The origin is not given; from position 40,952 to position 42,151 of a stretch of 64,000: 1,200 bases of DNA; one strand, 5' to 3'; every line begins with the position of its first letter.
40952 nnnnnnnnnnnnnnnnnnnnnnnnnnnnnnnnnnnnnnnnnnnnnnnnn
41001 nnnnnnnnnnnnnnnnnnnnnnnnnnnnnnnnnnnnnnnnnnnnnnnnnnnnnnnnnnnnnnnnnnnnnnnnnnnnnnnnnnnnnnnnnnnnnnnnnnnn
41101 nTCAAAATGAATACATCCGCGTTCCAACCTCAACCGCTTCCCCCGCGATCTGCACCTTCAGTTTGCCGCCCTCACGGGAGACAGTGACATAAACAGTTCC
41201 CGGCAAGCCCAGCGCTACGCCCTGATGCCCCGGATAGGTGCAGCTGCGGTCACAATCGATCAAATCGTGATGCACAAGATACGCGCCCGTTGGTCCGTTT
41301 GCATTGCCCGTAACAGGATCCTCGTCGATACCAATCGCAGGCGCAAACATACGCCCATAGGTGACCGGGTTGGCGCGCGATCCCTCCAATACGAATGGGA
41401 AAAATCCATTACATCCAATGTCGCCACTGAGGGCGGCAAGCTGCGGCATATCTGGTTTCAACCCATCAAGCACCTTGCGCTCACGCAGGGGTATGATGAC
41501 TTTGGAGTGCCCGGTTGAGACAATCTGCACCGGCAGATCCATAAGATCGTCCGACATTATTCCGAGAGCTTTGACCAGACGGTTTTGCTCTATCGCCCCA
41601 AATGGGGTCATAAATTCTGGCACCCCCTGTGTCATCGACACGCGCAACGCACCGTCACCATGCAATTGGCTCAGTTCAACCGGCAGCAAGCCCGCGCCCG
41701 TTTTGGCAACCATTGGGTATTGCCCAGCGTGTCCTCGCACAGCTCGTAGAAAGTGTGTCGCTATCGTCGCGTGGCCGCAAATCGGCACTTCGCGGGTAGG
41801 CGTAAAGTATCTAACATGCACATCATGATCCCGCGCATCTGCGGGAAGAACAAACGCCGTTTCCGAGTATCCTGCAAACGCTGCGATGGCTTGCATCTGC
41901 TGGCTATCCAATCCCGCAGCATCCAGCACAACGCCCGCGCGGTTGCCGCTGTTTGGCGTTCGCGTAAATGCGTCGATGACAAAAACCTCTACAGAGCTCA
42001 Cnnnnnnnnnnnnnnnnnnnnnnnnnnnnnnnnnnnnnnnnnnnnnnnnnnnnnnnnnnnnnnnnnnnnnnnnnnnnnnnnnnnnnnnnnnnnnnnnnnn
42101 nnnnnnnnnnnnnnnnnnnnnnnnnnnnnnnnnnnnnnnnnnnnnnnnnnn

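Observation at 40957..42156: Duplicated ~72-nt structured RNA-like element: candidate ccr 3'-UTR small RNA with a diverged paralogue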

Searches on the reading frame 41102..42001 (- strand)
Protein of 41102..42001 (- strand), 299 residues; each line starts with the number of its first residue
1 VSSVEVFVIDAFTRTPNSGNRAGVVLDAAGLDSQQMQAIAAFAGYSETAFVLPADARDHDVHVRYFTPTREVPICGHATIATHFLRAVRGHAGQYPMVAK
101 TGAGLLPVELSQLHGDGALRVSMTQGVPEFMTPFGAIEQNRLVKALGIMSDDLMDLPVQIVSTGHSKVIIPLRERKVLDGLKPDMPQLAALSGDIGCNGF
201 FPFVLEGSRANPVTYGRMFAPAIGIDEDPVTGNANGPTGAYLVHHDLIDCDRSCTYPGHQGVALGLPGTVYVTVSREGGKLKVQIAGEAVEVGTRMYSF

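Call 9: search_protein_families(library=pfam, proteins=[window:41102-42001:-])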
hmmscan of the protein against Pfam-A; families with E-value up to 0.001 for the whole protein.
window:41102-42001:- (299 aa): 1 family
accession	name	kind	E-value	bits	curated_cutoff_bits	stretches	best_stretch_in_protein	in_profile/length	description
PF02567.21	PhzC-PhzF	-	3.9e-72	243.5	27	1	9-292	1-278/281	Phenazine biosynthesis-like protein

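Call 14: find_encoding_contigs(protein=window:41102-42001:-, flank=6000, max_places=10)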
Protein window:41102-42001:- (299 aa): 3 contigs read that carry it; 1 place shown.
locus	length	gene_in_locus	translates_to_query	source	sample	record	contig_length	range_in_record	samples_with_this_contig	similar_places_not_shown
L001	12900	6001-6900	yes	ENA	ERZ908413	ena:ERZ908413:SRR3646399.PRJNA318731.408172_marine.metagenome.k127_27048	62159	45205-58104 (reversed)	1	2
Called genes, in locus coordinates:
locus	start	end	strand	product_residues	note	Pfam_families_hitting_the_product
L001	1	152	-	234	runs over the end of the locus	PF01048:PNP_UDP_1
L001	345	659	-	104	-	PF00816:Histone_HNS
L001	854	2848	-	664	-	PF01642:MM_CoA_mutase, PF02310:B12-binding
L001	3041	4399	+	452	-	PF01553:Acyltransferase, PF19277:GPAT_C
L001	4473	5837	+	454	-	PF08240:ADH_N, PF00107:ADH_zinc_N, PF13602:ADH_zinc_N_2 (weak)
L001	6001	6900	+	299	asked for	PF02567:PhzC-PhzF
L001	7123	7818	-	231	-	-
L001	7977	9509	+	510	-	PF01443:Viral_helicase1 (faint), PF13245:AAA_19, PF13604:AAA_30, PF13538:UvrD_C_2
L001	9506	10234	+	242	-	PF00106:adh_short, PF08659:KR (weak), PF13561:adh_short_C2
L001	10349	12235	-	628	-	PF05787:PhoX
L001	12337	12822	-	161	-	PF00903:Glyoxalase, PF22677:Ble-like_N (weak), PF18029:Glyoxalase_6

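Call 25: find_homologous_proteins(query=window:41102-42001:-, max_evalue=1e-30)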
Query window:41102-42001:- (299 aa): 5178 proteins with E <= 1e-30 among 8000 candidates; the best 120 are listed.
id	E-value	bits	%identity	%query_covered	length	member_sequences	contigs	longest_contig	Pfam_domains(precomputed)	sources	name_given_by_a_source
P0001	8.0e-198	674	100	100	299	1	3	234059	PF02567.22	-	-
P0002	4.0e-175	599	89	100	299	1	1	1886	PF02567.22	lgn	-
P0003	6.3e-137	474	72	99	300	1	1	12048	PF02567.22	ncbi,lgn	-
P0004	3.5e-121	422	65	99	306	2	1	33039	PF02567.22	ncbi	ncbi:MAG: PhzF family isomerase [Vibrio sp.]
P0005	9.1e-121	421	64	98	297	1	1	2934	PF02567.22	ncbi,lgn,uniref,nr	ncbi:PhzF family isomerase [Acinetobacter pittii]|uniref:PhzF family isomerase n=1 Tax=Acinetobacter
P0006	2.3e-120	419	64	98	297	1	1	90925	PF02567.22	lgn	-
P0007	3.9e-120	419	66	98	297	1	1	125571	PF02567.22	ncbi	ncbi:MAG: PhzF family isomerase [Pseudomonadota bacterium]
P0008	4.5e-120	418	65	98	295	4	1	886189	PF02567.22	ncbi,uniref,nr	ncbi:PhzF family isomerase [Vibrio coralliilyticus]|uniref:PhzF family isomerase n=1 Tax=Vibrio cora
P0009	7.0e-120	418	63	98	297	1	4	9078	PF02567.22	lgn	-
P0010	2.2e-119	416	63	98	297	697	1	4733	PF02567.22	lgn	-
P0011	3.3e-119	416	63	98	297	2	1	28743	PF02567.22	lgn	-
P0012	5.7e-119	415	63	98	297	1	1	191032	PF02567.22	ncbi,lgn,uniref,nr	ncbi:hypothetical protein AXH23_12365 [Acinetobacter pittii]|uniref:PhzF family isomerase n=1 Tax=Ac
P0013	8.1e-119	414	63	98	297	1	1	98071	PF02567.22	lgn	-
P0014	1.0e-118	414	62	98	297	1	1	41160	PF02567.22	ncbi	ncbi:MAG: PhzF family isomerase [Pseudomonadota bacterium]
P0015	1.1e-118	414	63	98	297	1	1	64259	PF02567.22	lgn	-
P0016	1.4e-118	414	63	98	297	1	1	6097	PF02567.22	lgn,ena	-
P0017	1.4e-118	414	63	98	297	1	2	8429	PF02567.22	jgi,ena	-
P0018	2.0e-118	413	63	98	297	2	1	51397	PF02567.22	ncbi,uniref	ncbi:PhzF family isomerase [Acinetobacter baumannii]|uniref:PhzF family isomerase n=1 Tax=Acinetobac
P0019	2.1e-118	413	63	98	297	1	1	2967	PF02567.22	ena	-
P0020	2.5e-118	413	63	98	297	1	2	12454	PF02567.22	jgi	-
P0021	2.6e-118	413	63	98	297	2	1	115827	PF02567.22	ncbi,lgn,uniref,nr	ncbi:PhzF family isomerase [Acinetobacter sp. WU_MDCI_Abxc222]|uniref:PhzF family isomerase n=1 Tax=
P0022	2.7e-118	413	64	98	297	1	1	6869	PF02567.22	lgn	-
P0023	3.6e-118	412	62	98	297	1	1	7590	PF02567.22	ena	-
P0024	3.8e-118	412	63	98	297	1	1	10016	PF02567.22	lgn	-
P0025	3.9e-118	412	62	98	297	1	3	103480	PF02567.22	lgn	-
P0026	5.5e-118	412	63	98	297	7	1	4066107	PF02567.22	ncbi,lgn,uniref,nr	ncbi:PhzF family isomerase [Acinetobacter pittii]|uniref:PhzF family isomerase n=1 Tax=Acinetobacter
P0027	5.6e-118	412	63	98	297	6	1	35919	PF02567.22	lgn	-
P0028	6.5e-118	411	63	98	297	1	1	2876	PF02567.22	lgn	-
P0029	6.8e-118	411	63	98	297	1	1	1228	PF02567.22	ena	-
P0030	6.8e-118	411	63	98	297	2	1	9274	PF02567.22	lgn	-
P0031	7.5e-118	411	63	98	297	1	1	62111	PF02567.22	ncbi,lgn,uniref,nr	ncbi:PhzF family isomerase [Acinetobacter calcoaceticus]|uniref:PhzF family isomerase n=1 Tax=Acinet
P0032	8.8e-118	411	62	98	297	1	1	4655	PF02567.22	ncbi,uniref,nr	ncbi:PhzF family isomerase [Acinetobacter pittii]|uniref:PhzF family isomerase n=1 Tax=Acinetobacter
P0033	9.3e-118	411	63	98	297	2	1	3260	PF02567.22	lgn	-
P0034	9.6e-118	411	62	98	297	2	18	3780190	PF02567.22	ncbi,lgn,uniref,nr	ncbi:PhzF family isomerase [Acinetobacter baumannii]|uniref:PhzF family isomerase n=1 Tax=Acinetobac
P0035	1.1e-117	411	63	98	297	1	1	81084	PF02567.22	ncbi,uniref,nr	ncbi:PhzF family isomerase [Acinetobacter calcoaceticus]|uniref:PhzF family isomerase n=1 Tax=Acinet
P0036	1.2e-117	410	63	98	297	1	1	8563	PF02567.22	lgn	-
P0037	1.5e-117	410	62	98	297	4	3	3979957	PF02567.22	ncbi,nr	ncbi:PhzF family isomerase [Acinetobacter baumannii]|nr:PhzF family isomerase [Acinetobacter baumann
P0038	1.6e-117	410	63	98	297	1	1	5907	PF02567.22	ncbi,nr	ncbi:putative epimerase, PhzC/PhzF-like protein [Acinetobacter baumannii]|nr:putative epimerase, Phz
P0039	1.7e-117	410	62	98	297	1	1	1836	PF02567.22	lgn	-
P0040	1.8e-117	410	63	98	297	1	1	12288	PF02567.22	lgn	-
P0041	1.8e-117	410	63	98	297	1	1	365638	PF02567.22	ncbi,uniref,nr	ncbi:PhzF family isomerase [Acinetobacter calcoaceticus]|uniref:PhzF family isomerase n=1 Tax=Acinet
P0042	2.2e-117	410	62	98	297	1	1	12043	PF02567.22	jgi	-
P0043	2.2e-117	410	63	98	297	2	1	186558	PF02567.22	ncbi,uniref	ncbi:PhzF family isomerase [Acinetobacter pittii]|uniref:PhzF family isomerase n=1 Tax=Acinetobacter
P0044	2.5e-117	409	62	98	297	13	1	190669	PF02567.22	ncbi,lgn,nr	ncbi:TPA: PhzF family isomerase [Acinetobacter baumannii]|nr:PhzF family isomerase [Acinetobacter ba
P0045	2.7e-117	409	63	98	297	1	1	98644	PF02567.22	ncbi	-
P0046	2.7e-117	409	63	98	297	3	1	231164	PF02567.22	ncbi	ncbi:PhzF family isomerase [Acinetobacter baumannii]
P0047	3.2e-117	409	63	98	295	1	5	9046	PF02567.22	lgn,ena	-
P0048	3.4e-117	409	63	98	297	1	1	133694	PF02567.22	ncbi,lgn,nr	ncbi:TPA: PhzF family isomerase [Acinetobacter baumannii]|nr:PhzF family isomerase [Acinetobacter ba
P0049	3.5e-117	409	62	98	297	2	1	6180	PF02567.22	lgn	-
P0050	3.5e-117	409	62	98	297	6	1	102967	PF02567.22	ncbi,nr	ncbi:hypothetical protein A9988_17080 [Acinetobacter calcoaceticus]|nr:hypothetical protein A9988_17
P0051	4.0e-117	409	62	98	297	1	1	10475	PF02567.22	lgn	-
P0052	4.1e-117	409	62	98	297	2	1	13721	PF02567.22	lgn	-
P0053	4.2e-117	409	63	98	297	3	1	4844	PF02567.22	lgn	-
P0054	4.2e-117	409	62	98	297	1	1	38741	PF02567.22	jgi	jgi:PhzF family phenazine biosynthesis protein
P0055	4.8e-117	408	63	98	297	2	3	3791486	PF02567.22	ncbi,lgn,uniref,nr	ncbi:PhzF family isomerase [Acinetobacter baumannii]|uniref:PhzF family isomerase n=1 Tax=Acinetobac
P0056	5.1e-117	408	62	98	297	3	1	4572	PF02567.22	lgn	-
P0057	6.2e-117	408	62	98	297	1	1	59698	PF02567.22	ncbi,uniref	ncbi:PhzF family isomerase [Acinetobacter baumannii]|uniref:PhzF family isomerase n=1 Tax=Acinetobac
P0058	6.5e-117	408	63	98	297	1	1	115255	PF02567.22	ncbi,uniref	ncbi:PhzF family isomerase [Acinetobacter nosocomialis]|uniref:PhzF family isomerase n=1 Tax=Acineto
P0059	8.1e-117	408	63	98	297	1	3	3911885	PF02567.22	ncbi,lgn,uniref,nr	ncbi:PhzF family isomerase [Acinetobacter baumannii]|uniref:PhzF family isomerase n=1 Tax=Acinetobac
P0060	8.6e-117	408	63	98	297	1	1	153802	PF02567.22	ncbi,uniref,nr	ncbi:PhzF family isomerase [Acinetobacter baumannii]|uniref:PhzF family isomerase n=1 Tax=Acinetobac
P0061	9.5e-117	408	62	98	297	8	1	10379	PF02567.22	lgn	-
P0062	9.6e-117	408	62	98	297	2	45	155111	PF02567.22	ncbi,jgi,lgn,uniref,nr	ncbi:PhzF family isomerase [Acinetobacter nosocomialis]|uniref:PhzF family isomerase n=1 Tax=Acineto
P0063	1.1e-116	407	62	98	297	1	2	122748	PF02567.22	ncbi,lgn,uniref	ncbi:PhzF family isomerase [Acinetobacter baumannii]|uniref:PhzF family isomerase n=1 Tax=Acinetobac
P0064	1.3e-116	407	62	98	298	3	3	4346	PF02567.22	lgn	-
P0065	1.3e-116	407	63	97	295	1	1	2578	PF02567.22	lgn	-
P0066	1.4e-116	407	63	98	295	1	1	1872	PF02567.22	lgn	-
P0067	1.4e-116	407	62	98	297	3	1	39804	PF02567.22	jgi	-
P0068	1.5e-116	407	64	99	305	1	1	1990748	PF02567.22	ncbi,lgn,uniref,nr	ncbi:PhzF family phenazine biosynthesis isomerase [Yoonia litorea]|uniref:Phenazine biosynthesis pro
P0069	1.6e-116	407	62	98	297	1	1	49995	PF02567.22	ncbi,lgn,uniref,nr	ncbi:PhzF family isomerase [Acinetobacter baumannii]|uniref:PhzF family isomerase n=1 Tax=Acinetobac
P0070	1.6e-116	407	63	98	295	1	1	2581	PF02567.22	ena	-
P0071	1.7e-116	407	62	98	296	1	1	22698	PF02567.22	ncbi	ncbi:TPA: PhzF family isomerase, partial [Acinetobacter baumannii]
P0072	1.7e-116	407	62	98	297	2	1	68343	PF02567.22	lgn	-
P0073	2.1e-116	406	62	98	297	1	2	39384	PF02567.22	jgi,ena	-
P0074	2.7e-116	406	62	98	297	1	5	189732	PF02567.22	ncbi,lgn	ncbi:PhzF family isomerase [Acinetobacter baumannii]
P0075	2.8e-116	406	61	98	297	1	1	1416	PF02567.22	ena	-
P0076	3.3e-116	406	62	98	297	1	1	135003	PF02567.22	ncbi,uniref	ncbi:PhzF family isomerase [Acinetobacter oleivorans]|uniref:PhzF family isomerase n=1 Tax=Acinetoba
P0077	4.1e-116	405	62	98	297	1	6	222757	PF02567.22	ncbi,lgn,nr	ncbi:TPA: PhzF family isomerase [Acinetobacter baumannii]|nr:PhzF family isomerase [Acinetobacter ba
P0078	4.3e-116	405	62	98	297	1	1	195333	PF02567.22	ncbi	-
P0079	5.0e-116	405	62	98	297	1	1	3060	PF02567.22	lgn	-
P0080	5.2e-116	405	64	98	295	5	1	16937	PF02567.22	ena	-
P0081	6.1e-116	405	63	98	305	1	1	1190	PF02567.22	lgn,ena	-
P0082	7.4e-116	405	62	98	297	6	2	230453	PF02567.22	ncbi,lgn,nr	ncbi:PhzF family isomerase [Acinetobacter baumannii]|nr:PhzF family isomerase [Acinetobacter baumann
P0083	8.1e-116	404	62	98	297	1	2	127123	PF02567.22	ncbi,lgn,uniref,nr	ncbi:putative isomerase YddE [Acinetobacter calcoaceticus]|uniref:PhzF family isomerase n=1 Tax=Acin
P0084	8.5e-116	404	62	98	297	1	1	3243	PF02567.22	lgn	-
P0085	9.5e-116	404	62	98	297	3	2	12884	PF02567.22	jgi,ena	-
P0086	9.9e-116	404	62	98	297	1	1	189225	PF02567.22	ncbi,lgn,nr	ncbi:PhzF family isomerase [Acinetobacter baumannii]|nr:PhzF family isomerase [Acinetobacter baumann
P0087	1.0e-115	404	62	98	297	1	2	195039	PF02567.22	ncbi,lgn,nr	ncbi:PhzF family isomerase [Acinetobacter baumannii]|nr:PhzF family isomerase [Acinetobacter baumann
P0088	1.4e-115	404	62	98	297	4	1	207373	PF02567.22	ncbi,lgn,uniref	ncbi:PhzF family isomerase [Acinetobacter pittii]|uniref:PhzF family isomerase n=1 Tax=Acinetobacter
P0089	2.2e-115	403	63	98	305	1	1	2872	PF02567.22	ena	-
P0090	2.2e-115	403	62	98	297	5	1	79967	PF02567.22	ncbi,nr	ncbi:PhzF family isomerase [Acinetobacter baumannii]|nr:PhzF family isomerase [Acinetobacter baumann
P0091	2.4e-115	403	63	98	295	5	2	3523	PF02567.22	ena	-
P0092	3.0e-115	403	63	98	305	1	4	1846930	PF02567.22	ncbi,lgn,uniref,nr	ncbi:PhzF family isomerase [Vibrio sp. L5-1]|uniref:PhzF family isomerase n=1 Tax=Vibrio qingdaonens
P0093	3.4e-115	402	62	98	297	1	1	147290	PF02567.22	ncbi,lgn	ncbi:PhzF family isomerase [Acinetobacter baumannii]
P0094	3.9e-115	402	62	98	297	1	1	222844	PF02567.22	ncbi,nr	ncbi:PhzF family isomerase [Acinetobacter baumannii]|nr:PhzF family isomerase [Acinetobacter baumann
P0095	4.1e-115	402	63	98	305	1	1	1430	PF02567.22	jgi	jgi:PhzF family phenazine biosynthesis protein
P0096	4.2e-115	402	62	98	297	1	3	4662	PF02567.22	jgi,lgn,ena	-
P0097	1.3e-114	401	62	98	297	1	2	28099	PF02567.22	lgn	-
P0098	5.6e-114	398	62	98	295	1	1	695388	PF02567.22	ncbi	-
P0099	5.0e-113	395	61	98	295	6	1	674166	PF02567.22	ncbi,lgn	ncbi:PhzF family isomerase [Vibrio sp. E150_011]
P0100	1.8e-112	394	62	98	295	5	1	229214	PF02567.22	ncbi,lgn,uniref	ncbi:PhzF family isomerase [Acinetobacter baumannii]|uniref:PhzF family isomerase n=1 Tax=Acinetobac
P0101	2.0e-111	390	60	100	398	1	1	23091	PF02567.22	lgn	-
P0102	2.7e-110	386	64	89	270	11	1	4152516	PF02567.22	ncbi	-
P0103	3.0e-110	386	61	98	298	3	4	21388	PF02567.22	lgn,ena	-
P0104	2.0e-108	380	61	98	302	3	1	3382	PF02567.22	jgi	jgi:PhzF family phenazine biosynthesis protein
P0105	2.5e-108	380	69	88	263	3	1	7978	PF02567.22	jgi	-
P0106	3.3e-108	380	66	85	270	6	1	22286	PF02567.22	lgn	-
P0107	5.4e-108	379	62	97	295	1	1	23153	PF02567.22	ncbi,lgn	ncbi:MAG: PhzF family isomerase [Pseudomonadota bacterium]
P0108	1.5e-106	374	61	98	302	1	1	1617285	PF02567.22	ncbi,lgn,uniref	ncbi:PhzF family isomerase [Roseibium sp. SCP14]|uniref:PhzF family isomerase n=1 Tax=Roseibium sp. 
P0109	1.2e-105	371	58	99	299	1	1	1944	PF02567.22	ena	-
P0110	3.2e-105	370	61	98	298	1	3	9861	PF02567.22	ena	-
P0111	3.2e-105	370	58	99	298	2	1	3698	PF02567.22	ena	-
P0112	3.8e-105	369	62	98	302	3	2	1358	PF02567.22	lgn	-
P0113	6.9e-105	369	62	98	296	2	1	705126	PF02567.22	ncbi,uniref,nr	ncbi:PhzF family phenazine biosynthesis isomerase [Parasedimentitalea huanghaiensis]|uniref:PhzF fam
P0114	1.1e-104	368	57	98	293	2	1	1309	PF02567.22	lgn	-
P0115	1.9e-104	367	59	97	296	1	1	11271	PF02567.22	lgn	-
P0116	2.0e-104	367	61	99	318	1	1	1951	PF02567.22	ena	-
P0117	3.3e-103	363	59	98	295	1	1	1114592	PF02567.22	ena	-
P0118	1.8e-101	357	60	98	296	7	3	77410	PF02567.22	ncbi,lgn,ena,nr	ncbi:hypothetical protein A9Q94_09810 [Rhodobacterales bacterium 56_14_T64]|nr:hypothetical protein 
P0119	1.8e-101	357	60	98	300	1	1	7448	PF02567.22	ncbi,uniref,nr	ncbi:MAG: PhzF family phenazine biosynthesis isomerase [Roseibium sp.]|uniref:PhzF family phenazine 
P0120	1.6e-100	354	56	99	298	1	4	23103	PF02567.22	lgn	-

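Call 26: find_encoding_contigs(protein=P0002, flank=6000, max_places=10)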
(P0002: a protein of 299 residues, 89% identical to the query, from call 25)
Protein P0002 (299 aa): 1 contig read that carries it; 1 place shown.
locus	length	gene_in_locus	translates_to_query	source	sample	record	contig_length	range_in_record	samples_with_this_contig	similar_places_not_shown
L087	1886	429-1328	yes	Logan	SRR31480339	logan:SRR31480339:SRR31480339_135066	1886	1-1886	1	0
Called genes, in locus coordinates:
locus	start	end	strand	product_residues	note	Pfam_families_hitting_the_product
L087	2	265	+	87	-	?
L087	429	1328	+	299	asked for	PF02567:PhzC-PhzF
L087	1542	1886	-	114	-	?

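Call 27: find_encoding_contigs(protein=P0003, flank=8000, max_places=10)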
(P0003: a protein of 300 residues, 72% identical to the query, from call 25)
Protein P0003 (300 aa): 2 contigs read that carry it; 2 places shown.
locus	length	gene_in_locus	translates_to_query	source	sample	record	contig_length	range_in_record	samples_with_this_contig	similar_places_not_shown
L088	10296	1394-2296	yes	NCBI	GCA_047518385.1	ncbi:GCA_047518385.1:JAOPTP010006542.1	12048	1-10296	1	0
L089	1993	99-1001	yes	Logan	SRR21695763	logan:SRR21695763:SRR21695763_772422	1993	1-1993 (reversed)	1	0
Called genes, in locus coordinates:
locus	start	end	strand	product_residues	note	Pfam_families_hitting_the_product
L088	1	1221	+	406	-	?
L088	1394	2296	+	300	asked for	PF02567:PhzC-PhzF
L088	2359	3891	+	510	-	PF01443:Viral_helicase1 (faint), PF13245:AAA_19, PF13604:AAA_30, PF13538:UvrD_C_2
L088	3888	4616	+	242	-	PF00106:adh_short, PF08659:KR, PF13561:adh_short_C2, PF23441:SDR (faint)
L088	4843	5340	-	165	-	PF00903:Glyoxalase, PF22677:Ble-like_N (weak), PF18029:Glyoxalase_6 (weak)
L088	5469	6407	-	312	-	PF07670:Gate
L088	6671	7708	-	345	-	PF00579:tRNA-synt_1b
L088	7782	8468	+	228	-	PF01694:Rhomboid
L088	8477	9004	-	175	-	PF03729:DUF308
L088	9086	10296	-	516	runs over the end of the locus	PF03023:MurJ, PF01554:MatE (weak)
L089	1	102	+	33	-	?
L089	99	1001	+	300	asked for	PF02567:PhzC-PhzF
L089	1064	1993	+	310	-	?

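Call 66: search_protein_families(library=ncbifam, proteins=[window:41102-42001:-], max_evalue=0.01)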
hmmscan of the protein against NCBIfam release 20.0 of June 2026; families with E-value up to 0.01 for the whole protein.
window:41102-42001:- (299 aa): 2 families
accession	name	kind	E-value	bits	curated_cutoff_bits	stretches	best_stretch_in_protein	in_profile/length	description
NF007625.0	PRK10281.1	equivalog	1.8e-117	391.8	386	1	4-295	3-295/301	PhzF family isomerase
TIGR00654.1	PhzF_family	subfamily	6.6e-78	262.1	76.2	1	4-295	3-294/298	PhzF family phenazine biosynthesis isomerase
